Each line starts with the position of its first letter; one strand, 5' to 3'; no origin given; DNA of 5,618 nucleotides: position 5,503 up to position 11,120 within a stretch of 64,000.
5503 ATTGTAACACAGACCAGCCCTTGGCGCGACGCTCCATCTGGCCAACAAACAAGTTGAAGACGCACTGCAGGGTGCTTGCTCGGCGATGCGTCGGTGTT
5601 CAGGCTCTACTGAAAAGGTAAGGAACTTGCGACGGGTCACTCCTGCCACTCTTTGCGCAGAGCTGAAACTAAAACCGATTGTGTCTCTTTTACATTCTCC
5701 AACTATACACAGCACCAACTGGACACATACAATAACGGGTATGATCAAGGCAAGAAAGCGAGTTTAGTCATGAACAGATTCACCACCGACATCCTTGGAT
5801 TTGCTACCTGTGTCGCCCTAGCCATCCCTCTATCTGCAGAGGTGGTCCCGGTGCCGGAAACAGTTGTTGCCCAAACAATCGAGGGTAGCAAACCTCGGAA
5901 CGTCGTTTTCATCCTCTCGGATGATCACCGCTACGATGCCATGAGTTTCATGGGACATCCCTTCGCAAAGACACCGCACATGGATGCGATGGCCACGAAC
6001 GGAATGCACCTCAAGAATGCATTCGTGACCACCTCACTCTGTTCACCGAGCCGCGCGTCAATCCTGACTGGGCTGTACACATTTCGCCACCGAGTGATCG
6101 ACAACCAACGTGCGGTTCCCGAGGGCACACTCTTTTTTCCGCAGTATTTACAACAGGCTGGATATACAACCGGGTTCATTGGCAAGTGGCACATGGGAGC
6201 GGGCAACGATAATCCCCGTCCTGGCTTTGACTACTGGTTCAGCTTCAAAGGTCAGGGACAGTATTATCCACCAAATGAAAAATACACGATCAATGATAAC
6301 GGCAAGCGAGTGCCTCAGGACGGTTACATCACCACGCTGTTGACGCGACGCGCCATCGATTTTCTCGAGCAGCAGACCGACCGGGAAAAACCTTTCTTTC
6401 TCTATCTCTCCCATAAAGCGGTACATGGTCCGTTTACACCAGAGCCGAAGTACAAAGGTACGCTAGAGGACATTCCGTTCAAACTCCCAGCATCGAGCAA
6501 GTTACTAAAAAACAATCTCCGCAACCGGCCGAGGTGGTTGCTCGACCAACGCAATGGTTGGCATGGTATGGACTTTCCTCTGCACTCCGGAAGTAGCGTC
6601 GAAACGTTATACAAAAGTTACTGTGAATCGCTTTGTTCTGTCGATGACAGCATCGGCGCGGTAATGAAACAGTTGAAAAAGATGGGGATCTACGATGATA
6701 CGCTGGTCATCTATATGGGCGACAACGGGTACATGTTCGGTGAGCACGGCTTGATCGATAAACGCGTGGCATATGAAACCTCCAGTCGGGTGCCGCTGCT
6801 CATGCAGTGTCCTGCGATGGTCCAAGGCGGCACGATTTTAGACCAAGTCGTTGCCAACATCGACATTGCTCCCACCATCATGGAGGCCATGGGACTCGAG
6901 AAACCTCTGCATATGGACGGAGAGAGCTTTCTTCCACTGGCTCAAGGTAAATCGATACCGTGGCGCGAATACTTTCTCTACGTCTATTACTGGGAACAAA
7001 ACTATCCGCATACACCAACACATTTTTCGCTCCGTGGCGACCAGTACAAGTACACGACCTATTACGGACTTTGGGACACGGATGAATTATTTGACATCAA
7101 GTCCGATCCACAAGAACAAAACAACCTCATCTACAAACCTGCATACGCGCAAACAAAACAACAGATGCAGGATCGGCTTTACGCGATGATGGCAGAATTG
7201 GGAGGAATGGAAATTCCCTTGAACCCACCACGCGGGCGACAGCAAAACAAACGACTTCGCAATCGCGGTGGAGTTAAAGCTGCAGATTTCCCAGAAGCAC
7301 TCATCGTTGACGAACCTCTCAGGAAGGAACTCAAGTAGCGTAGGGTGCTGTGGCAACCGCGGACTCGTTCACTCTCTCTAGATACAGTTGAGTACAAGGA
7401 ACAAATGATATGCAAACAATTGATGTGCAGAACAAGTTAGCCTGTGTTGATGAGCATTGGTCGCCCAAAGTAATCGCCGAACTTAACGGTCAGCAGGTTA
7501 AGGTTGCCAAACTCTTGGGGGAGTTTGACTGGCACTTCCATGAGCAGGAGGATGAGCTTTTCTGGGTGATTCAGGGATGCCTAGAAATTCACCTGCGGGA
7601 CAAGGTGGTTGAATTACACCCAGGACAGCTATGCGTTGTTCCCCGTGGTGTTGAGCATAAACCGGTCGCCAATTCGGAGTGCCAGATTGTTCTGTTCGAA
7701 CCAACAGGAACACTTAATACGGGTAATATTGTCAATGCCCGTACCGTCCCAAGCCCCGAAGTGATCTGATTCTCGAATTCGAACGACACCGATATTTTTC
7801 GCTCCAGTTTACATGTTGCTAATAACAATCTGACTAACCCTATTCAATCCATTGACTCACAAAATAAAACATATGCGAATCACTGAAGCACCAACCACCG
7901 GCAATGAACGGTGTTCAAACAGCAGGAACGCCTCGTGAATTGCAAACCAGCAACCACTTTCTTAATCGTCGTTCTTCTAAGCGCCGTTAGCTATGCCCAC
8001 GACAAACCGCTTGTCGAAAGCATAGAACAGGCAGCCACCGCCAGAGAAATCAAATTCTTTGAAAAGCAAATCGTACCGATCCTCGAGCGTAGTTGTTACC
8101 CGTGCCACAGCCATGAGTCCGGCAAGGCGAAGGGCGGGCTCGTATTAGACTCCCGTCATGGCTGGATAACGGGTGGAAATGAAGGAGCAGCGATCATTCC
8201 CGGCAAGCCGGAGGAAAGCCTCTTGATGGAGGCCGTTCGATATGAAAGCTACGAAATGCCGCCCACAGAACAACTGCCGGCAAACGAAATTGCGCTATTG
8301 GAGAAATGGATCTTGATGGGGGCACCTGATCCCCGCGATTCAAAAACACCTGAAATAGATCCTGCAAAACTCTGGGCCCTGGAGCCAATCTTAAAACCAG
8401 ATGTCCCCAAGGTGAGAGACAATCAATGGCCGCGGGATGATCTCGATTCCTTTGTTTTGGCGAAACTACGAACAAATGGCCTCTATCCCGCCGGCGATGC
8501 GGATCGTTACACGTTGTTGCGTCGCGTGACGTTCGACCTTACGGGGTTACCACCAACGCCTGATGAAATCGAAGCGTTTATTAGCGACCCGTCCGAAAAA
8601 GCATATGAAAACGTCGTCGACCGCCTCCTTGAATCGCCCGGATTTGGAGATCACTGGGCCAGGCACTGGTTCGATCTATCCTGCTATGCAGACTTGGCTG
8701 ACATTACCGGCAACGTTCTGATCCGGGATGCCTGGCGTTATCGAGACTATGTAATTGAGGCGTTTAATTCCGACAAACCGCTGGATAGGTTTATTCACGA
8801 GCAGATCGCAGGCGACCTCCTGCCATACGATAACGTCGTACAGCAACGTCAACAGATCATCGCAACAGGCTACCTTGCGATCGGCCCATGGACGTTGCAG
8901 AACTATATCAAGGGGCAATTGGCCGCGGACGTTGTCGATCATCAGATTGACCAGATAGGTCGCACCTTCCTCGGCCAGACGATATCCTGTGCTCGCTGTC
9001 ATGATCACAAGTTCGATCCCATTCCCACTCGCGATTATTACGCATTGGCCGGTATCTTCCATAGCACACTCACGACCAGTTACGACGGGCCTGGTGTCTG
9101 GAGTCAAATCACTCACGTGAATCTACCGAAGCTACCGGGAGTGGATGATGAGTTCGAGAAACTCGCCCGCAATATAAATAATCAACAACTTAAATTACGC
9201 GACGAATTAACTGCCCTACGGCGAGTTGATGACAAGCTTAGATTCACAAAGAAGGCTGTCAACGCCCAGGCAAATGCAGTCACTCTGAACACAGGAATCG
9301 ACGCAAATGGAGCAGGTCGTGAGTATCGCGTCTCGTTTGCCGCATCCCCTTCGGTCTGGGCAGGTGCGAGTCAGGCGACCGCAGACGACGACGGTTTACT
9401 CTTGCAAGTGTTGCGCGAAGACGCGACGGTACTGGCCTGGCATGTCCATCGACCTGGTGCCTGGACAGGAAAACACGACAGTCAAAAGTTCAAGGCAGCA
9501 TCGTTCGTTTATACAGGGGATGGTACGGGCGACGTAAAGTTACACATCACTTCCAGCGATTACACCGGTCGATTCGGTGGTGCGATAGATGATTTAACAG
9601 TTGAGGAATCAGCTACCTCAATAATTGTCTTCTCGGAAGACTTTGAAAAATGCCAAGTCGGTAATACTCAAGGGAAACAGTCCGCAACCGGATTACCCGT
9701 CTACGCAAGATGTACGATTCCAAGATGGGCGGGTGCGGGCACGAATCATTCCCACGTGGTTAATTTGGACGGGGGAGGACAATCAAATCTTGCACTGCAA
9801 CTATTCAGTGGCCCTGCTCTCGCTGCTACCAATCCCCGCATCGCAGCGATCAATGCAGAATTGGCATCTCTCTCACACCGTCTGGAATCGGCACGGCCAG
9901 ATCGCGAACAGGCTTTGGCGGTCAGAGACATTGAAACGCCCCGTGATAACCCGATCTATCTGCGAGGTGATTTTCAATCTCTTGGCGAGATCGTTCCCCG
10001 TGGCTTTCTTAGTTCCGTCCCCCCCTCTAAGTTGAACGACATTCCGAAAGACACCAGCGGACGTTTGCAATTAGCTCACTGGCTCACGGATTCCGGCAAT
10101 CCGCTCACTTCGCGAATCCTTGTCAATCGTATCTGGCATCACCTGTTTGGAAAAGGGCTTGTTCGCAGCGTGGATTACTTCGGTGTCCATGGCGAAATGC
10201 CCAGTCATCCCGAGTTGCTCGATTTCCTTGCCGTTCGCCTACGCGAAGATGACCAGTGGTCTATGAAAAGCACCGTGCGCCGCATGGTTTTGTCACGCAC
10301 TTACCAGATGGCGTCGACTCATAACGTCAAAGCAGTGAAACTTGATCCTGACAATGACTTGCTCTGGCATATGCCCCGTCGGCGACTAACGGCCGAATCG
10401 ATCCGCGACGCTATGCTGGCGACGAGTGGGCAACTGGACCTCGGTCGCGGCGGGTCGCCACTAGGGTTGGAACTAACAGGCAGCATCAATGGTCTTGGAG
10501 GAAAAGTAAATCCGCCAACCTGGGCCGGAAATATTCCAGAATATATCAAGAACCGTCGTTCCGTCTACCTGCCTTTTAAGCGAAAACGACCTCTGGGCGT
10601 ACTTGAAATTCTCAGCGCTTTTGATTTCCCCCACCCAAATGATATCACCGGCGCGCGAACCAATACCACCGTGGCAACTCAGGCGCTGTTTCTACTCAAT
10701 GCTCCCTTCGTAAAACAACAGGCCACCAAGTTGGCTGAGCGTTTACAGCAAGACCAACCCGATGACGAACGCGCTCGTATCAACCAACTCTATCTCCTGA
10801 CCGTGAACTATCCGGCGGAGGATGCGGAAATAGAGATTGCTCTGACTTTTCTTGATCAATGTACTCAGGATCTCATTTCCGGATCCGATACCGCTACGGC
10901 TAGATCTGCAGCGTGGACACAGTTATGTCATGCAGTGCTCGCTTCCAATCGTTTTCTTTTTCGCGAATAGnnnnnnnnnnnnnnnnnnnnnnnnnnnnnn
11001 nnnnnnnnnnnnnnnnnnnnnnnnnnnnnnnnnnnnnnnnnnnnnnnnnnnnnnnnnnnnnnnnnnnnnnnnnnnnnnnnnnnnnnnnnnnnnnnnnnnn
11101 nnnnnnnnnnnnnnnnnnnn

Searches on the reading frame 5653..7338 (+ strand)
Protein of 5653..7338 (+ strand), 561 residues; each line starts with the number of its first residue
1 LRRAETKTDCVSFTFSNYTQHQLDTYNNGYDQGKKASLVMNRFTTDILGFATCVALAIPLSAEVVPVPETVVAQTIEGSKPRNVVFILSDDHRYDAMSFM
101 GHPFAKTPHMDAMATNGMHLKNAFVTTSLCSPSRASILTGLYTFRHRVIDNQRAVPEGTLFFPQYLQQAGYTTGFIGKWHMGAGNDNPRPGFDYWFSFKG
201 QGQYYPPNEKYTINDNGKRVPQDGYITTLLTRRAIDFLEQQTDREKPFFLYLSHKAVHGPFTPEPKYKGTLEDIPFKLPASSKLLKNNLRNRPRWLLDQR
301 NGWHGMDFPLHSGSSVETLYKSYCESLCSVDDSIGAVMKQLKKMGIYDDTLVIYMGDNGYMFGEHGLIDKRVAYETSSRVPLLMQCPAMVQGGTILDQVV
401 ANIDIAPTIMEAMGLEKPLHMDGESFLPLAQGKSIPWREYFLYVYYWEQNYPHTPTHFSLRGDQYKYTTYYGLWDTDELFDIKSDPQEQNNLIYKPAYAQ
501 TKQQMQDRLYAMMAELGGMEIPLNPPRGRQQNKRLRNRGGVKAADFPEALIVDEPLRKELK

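Call 21: search_protein_families(library=pfam, proteins=[window:5653-7338:+], max_evalue=0.00001)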
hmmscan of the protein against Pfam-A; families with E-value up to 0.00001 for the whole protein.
window:5653-7338:+ (561 aa): 3 families
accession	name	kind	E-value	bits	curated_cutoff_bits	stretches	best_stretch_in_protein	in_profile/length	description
PF00884.28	Sulfatase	-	7.9e-61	206.4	25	1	82-414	1-300/301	Sulfatase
PF16347.10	SGSH_C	-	1.2e-39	136.4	29.3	1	363-513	1-152/154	N-sulphoglucosamine sulphohydrolase, C-terminal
PF01663.27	Phosphodiest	-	1.8e-10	41.4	23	0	84-167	1-82/342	Type I phosphodiesterase / nucleotide pyrophosphatase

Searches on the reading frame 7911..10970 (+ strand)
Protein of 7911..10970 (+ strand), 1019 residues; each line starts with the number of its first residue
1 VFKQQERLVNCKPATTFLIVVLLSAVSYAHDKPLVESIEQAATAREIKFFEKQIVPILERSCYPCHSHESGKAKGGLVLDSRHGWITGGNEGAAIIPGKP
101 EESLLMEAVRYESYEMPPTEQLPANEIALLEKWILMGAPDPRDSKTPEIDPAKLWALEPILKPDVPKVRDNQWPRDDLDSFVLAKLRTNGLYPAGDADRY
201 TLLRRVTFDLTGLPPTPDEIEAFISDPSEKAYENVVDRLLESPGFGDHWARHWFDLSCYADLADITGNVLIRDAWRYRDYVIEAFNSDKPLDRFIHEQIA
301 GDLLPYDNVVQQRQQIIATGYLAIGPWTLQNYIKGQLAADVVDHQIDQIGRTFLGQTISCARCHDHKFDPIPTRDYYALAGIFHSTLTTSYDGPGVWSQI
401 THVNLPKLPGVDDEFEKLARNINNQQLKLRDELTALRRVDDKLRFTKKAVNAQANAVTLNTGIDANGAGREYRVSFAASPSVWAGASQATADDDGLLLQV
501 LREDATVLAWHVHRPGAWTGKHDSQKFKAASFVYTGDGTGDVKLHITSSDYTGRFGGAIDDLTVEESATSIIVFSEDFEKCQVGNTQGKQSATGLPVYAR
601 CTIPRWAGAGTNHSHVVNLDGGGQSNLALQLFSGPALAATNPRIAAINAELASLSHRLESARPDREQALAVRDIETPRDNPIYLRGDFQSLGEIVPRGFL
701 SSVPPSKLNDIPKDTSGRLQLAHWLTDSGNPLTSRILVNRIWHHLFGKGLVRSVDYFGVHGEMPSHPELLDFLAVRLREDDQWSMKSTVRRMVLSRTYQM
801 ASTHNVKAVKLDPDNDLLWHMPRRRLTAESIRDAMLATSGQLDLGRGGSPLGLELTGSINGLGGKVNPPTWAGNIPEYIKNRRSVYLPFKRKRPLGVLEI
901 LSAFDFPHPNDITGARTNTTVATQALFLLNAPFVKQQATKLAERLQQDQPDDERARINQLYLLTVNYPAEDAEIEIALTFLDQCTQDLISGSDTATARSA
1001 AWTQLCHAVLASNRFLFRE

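Call 21: search_protein_families(library=pfam, proteins=[window:7911-10970:+], max_evalue=0.00001)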
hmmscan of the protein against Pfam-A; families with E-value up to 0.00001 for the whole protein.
window:7911-10970:+ (1019 aa): 3 families
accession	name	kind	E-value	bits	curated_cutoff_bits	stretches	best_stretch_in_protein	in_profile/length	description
PF07587.16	PSD1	-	1.1e-78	264.5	28.5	1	717-981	1-244/244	Protein of unknown function (DUF1553)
PF07583.16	PSCyt2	-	2e-76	257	29.8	1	178-386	2-207/209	Protein of unknown function (DUF1549)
PF07635.16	PSCyt1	-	2.8e-14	53.9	22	1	62-120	1-59/59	Planctomycete cytochrome C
